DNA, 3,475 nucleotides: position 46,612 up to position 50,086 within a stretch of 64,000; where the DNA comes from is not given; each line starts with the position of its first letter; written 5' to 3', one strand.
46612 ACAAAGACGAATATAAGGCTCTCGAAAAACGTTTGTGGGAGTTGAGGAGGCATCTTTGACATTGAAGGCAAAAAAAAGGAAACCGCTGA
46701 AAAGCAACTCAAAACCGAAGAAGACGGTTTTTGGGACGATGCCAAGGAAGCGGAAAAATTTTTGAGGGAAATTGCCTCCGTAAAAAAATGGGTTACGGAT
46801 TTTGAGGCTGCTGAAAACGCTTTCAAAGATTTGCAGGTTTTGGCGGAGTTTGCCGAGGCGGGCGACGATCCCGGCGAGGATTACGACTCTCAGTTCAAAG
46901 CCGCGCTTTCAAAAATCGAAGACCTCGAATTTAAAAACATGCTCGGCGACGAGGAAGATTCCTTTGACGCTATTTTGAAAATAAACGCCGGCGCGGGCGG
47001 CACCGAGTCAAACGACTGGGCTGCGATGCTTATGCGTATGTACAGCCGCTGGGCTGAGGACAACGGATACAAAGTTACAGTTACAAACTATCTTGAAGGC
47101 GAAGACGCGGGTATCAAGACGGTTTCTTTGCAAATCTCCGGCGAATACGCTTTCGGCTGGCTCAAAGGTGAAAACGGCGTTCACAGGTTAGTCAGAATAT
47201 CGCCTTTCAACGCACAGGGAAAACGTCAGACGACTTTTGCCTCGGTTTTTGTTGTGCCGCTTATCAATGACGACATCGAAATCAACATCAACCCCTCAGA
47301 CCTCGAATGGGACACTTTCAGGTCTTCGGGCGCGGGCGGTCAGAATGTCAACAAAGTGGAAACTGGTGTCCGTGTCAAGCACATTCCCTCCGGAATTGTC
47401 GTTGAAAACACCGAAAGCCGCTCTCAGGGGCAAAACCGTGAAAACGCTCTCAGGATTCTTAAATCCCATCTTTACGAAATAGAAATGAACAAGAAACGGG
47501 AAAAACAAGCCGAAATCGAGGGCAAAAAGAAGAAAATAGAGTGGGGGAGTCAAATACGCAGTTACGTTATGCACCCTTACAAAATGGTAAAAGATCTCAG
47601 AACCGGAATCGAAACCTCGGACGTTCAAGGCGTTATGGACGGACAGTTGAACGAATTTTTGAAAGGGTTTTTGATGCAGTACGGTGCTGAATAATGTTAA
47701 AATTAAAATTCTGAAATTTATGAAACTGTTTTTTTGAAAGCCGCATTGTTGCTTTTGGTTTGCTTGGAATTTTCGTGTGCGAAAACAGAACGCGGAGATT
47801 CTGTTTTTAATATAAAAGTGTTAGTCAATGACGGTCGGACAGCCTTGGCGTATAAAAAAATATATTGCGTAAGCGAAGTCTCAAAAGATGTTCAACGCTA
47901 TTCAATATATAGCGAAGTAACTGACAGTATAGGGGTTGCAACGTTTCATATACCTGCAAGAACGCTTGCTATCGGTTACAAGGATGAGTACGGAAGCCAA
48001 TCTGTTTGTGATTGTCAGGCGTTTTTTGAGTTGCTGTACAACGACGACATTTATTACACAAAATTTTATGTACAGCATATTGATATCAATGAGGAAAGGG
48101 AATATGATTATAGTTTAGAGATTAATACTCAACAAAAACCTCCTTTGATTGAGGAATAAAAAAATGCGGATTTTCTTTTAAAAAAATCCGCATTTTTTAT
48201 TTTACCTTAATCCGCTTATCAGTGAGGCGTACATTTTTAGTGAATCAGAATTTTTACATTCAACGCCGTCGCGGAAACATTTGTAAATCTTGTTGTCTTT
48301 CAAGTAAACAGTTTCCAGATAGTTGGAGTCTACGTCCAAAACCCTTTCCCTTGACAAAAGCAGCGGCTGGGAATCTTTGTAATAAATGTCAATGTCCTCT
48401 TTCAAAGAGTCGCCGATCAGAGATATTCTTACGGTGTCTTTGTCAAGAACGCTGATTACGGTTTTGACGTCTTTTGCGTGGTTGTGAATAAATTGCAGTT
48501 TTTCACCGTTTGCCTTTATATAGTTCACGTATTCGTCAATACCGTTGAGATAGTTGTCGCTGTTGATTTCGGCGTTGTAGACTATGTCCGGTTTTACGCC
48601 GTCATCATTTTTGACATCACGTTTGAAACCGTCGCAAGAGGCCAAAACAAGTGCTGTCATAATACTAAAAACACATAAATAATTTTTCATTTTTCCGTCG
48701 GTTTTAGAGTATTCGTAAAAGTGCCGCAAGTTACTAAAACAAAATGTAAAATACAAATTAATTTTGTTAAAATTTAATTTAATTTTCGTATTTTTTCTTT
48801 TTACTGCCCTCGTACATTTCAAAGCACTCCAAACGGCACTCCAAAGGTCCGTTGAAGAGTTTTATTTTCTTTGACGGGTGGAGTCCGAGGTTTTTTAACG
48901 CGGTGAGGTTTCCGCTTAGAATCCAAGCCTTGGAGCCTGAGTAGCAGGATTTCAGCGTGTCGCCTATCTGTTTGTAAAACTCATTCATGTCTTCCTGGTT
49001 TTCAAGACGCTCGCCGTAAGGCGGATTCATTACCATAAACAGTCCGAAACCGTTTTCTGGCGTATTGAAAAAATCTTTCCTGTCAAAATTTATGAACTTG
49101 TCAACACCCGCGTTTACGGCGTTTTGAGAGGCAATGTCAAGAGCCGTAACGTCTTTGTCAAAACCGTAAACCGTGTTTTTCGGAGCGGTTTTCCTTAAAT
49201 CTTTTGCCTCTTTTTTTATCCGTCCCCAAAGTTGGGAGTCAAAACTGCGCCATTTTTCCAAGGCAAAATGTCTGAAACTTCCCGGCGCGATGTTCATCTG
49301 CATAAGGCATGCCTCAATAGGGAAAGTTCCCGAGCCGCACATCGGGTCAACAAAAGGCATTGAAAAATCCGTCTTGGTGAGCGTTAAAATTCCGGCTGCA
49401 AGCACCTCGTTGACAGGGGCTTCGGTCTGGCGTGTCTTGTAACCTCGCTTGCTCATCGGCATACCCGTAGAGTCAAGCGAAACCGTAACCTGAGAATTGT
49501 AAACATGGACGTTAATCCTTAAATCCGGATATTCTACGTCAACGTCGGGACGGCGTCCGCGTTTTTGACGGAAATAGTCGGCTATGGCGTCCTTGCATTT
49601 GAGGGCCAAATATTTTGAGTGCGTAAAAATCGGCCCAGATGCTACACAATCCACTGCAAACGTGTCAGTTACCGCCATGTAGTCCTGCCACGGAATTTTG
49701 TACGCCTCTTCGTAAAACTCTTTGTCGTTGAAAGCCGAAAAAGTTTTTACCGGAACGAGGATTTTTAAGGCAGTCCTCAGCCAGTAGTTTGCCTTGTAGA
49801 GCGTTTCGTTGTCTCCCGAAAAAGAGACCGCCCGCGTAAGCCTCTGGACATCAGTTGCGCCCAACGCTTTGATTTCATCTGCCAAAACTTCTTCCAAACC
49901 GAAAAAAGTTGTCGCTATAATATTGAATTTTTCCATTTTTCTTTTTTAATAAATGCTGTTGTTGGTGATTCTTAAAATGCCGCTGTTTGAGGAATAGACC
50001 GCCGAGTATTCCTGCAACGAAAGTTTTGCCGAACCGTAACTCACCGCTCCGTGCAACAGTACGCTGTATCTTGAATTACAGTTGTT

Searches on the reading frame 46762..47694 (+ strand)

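Call 89: search_protein_families(library=pfam, proteins=[window:46762-47694:+], max_evalue=0.00001)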
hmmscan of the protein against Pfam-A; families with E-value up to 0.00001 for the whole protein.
window:46762-47694:+ (310 aa): 2 families
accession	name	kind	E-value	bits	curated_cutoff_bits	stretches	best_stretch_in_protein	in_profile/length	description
PF03462.23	PCRF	-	5.3e-48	163.8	24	1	1-162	28-194/194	PCRF domain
PF00472.26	RF-1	-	6.8e-41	139.3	35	1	170-280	1-116/116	RF-1 domain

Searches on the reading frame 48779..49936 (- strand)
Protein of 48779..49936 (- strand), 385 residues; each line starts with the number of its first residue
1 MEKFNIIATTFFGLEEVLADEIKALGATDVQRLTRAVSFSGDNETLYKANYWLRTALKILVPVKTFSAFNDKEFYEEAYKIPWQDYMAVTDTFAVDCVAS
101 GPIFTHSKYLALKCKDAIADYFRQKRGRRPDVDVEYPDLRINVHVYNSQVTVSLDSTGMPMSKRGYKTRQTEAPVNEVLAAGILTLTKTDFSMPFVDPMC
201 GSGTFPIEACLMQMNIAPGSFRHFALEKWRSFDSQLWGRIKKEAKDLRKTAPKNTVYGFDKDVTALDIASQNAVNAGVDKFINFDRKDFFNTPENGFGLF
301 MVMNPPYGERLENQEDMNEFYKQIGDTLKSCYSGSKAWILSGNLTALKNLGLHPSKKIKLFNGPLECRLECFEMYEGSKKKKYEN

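Call 89: search_protein_families(library=pfam, proteins=[window:48779-49936:-], max_evalue=0.00001)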
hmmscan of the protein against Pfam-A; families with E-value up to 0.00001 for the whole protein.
window:48779-49936:- (385 aa): 3 families
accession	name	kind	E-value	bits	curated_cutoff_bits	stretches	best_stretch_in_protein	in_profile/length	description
PF01170.24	UPF0020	-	6.5e-45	153.7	22.3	1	164-369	1-195/197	RMKL-like, methyltransferase domain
PF02926.22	THUMP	-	6.2e-21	75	20.6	1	72-155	5-84/84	THUMP domain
PF22020.1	RlmL_1st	-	2.6e-20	72.5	27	1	6-60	2-55/55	RlmL ferredoxin-like domain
